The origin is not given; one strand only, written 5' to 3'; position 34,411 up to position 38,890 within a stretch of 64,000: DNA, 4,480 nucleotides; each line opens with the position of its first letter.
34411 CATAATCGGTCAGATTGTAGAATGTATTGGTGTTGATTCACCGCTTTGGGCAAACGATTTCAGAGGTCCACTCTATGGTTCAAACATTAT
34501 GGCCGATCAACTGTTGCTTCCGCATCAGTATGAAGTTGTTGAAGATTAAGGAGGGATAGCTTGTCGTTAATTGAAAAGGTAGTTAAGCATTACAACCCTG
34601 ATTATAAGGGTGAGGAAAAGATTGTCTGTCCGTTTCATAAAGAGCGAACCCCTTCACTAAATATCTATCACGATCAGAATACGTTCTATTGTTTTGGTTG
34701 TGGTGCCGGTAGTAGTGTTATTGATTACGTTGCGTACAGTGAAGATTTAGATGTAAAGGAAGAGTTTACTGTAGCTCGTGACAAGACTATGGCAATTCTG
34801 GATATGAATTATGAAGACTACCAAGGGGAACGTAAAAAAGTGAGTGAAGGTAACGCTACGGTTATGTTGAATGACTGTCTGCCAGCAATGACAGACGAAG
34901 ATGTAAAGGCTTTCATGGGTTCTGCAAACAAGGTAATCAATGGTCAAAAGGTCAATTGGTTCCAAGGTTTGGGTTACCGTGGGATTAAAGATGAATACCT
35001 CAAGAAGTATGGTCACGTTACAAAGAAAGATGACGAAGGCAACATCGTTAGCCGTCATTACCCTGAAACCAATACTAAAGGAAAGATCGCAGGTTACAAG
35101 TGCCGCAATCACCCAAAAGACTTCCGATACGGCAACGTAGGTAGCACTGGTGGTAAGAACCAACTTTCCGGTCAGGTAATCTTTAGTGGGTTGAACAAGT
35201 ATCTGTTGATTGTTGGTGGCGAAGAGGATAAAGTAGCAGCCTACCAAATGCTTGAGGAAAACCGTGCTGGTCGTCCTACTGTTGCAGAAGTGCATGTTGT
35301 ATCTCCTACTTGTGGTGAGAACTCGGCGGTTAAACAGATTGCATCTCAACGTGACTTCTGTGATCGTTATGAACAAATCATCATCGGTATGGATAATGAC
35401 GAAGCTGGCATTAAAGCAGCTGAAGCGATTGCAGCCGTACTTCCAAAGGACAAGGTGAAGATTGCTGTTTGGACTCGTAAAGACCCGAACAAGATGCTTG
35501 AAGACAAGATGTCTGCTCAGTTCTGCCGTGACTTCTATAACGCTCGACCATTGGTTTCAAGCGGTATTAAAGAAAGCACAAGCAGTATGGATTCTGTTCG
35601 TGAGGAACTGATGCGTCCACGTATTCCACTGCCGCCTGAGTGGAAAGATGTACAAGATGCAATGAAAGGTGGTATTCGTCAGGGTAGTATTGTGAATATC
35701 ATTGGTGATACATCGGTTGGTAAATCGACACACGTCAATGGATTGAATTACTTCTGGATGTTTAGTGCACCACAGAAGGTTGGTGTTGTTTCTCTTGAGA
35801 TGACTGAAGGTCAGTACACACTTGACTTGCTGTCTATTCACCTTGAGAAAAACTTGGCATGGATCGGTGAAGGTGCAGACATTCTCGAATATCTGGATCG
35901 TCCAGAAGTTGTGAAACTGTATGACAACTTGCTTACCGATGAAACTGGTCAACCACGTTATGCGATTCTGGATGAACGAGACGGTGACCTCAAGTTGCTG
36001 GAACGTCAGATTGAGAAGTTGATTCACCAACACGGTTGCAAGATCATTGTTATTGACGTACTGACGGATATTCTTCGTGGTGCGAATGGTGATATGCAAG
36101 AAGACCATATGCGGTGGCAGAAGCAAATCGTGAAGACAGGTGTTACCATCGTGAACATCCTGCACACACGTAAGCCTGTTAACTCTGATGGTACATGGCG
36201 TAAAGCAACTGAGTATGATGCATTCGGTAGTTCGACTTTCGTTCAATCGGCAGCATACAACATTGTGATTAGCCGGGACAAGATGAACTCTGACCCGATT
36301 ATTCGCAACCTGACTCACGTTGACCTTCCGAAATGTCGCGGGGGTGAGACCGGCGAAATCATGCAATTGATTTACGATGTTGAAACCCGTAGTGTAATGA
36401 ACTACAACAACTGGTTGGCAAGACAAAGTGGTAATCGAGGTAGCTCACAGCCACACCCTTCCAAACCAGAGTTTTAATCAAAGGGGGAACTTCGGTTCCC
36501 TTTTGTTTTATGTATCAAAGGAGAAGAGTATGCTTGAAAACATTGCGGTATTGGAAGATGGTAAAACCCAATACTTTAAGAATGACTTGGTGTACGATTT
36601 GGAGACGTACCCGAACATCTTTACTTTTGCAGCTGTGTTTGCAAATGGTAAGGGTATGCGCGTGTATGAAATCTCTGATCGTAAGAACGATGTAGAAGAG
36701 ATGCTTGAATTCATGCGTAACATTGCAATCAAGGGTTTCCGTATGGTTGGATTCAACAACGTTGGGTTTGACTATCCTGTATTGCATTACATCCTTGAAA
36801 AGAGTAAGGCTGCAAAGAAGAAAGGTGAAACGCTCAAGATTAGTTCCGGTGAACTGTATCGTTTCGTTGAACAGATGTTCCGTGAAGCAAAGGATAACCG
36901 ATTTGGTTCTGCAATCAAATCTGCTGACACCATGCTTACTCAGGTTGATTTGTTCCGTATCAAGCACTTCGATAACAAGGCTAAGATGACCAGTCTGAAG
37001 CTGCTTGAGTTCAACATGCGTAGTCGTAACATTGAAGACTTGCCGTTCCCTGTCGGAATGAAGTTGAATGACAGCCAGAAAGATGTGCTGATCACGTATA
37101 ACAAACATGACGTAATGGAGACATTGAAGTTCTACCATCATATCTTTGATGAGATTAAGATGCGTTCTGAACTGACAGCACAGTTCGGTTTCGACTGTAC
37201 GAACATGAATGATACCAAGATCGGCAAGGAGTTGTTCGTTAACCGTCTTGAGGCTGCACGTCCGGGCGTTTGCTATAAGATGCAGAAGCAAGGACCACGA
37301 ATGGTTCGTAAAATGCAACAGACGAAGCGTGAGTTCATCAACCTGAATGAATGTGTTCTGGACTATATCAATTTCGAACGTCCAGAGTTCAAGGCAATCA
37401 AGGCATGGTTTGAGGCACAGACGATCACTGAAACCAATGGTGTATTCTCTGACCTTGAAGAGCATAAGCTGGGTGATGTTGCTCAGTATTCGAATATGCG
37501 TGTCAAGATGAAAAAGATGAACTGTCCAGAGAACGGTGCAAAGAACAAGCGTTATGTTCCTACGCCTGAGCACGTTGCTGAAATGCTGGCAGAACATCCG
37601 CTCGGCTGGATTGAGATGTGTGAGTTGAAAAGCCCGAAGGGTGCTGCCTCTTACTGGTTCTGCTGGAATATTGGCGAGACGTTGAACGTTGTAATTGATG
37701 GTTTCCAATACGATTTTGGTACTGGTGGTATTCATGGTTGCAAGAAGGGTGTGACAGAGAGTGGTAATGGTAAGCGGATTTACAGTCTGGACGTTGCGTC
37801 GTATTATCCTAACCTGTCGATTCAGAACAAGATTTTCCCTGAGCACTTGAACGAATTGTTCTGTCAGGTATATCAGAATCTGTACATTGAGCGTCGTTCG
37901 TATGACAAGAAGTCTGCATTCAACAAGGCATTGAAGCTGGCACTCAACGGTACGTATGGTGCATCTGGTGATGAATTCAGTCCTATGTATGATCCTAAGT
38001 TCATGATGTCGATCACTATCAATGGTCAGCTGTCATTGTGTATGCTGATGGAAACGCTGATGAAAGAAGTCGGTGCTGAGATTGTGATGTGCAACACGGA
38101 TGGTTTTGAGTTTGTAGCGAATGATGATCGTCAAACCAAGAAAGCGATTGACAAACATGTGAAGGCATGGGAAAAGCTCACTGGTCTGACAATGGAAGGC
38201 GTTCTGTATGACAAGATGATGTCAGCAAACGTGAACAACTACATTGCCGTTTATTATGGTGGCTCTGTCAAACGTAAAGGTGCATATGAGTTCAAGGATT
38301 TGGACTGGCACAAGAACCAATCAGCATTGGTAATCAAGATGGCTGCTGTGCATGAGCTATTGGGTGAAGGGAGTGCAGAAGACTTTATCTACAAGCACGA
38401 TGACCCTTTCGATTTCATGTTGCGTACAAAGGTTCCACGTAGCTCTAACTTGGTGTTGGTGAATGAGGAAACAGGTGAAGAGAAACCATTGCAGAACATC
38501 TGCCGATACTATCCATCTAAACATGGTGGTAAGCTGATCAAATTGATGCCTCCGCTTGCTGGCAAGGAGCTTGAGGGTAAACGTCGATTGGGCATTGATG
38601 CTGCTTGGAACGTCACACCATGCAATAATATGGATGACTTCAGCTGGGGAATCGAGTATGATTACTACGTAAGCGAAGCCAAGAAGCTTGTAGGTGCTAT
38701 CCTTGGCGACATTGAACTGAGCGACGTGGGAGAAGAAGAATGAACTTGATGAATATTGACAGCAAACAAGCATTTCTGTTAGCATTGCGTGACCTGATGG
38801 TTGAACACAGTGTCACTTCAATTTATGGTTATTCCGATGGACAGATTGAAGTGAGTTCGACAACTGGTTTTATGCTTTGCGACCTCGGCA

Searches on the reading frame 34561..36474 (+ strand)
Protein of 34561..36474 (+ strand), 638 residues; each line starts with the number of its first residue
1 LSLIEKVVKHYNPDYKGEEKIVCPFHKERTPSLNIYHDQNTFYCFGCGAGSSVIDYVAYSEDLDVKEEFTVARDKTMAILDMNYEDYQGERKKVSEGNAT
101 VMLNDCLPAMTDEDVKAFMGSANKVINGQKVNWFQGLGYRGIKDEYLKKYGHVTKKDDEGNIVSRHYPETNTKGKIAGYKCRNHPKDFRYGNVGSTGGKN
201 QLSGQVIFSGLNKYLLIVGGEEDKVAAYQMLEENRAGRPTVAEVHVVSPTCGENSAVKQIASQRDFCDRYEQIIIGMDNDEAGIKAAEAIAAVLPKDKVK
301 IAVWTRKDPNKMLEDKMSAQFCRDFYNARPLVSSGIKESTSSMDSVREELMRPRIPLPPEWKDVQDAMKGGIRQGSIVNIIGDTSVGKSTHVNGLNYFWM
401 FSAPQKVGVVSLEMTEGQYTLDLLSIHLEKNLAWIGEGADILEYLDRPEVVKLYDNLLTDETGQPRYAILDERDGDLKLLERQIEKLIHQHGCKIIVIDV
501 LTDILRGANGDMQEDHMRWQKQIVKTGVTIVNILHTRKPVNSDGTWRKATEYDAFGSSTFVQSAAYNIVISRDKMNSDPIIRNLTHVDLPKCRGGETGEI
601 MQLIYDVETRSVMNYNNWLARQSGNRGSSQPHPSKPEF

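Call 98: search_protein_families(library=pfam, proteins=[window:34561-36474:+], max_evalue=0.001)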
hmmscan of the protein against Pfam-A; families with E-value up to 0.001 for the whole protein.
window:34561-36474:+ (638 aa): 6 families
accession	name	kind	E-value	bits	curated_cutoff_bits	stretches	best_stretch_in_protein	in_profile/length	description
PF01807.25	Zn_ribbon_DnaG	-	3.1e-14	53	24.9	1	20-71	33-84/98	CHC2 zinc finger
PF03796.21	DnaB_C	-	1.3e-07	31.7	27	1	366-599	10-241/255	DnaB-like helicase C terminal domain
PF13155.12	Toprim_2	-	1.8e-07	31.9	22.1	1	260-312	31-87/88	Toprim-like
PF13481.12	AAA_25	-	3.5e-06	27.2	27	1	364-539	22-193/195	AAA domain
PF06745.19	ATPase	-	5.3e-06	26.4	26.6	1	366-578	10-194/231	KaiC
PF01751.28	Toprim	-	0.00038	21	23.1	1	215-296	2-86/96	Toprim domain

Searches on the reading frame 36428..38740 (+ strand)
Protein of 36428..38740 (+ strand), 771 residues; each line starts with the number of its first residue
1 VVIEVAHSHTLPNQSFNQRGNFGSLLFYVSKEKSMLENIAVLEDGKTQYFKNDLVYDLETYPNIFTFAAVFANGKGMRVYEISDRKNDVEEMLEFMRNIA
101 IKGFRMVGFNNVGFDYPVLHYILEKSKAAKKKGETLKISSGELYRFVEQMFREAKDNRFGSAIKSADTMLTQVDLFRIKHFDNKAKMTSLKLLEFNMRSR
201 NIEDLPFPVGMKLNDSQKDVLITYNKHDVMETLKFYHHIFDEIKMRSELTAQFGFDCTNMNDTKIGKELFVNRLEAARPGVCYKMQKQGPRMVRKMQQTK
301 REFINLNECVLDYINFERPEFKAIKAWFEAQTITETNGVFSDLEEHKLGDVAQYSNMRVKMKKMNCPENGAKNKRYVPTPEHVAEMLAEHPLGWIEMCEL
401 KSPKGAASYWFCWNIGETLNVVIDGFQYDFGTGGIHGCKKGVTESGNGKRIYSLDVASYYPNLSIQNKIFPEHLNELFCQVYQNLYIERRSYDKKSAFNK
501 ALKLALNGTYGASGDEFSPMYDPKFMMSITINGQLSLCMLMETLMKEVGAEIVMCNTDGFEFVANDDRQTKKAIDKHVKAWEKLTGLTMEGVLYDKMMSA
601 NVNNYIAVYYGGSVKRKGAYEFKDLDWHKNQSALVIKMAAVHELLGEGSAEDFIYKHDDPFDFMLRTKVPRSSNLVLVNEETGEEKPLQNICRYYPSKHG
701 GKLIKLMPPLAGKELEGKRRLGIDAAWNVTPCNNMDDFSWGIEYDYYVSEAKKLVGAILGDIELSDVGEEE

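Call 98: search_protein_families(library=pfam, proteins=[window:36428-38740:+], max_evalue=0.001)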
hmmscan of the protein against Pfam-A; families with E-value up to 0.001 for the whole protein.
window:36428-38740:+ (771 aa): 1 family
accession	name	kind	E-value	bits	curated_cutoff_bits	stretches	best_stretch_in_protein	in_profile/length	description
PF10108.15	DNA_pol_B_exo2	-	0.00054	20.1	24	0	64-121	11-70/213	Predicted 3'-5' exonuclease related to the exonuclease domain of PolB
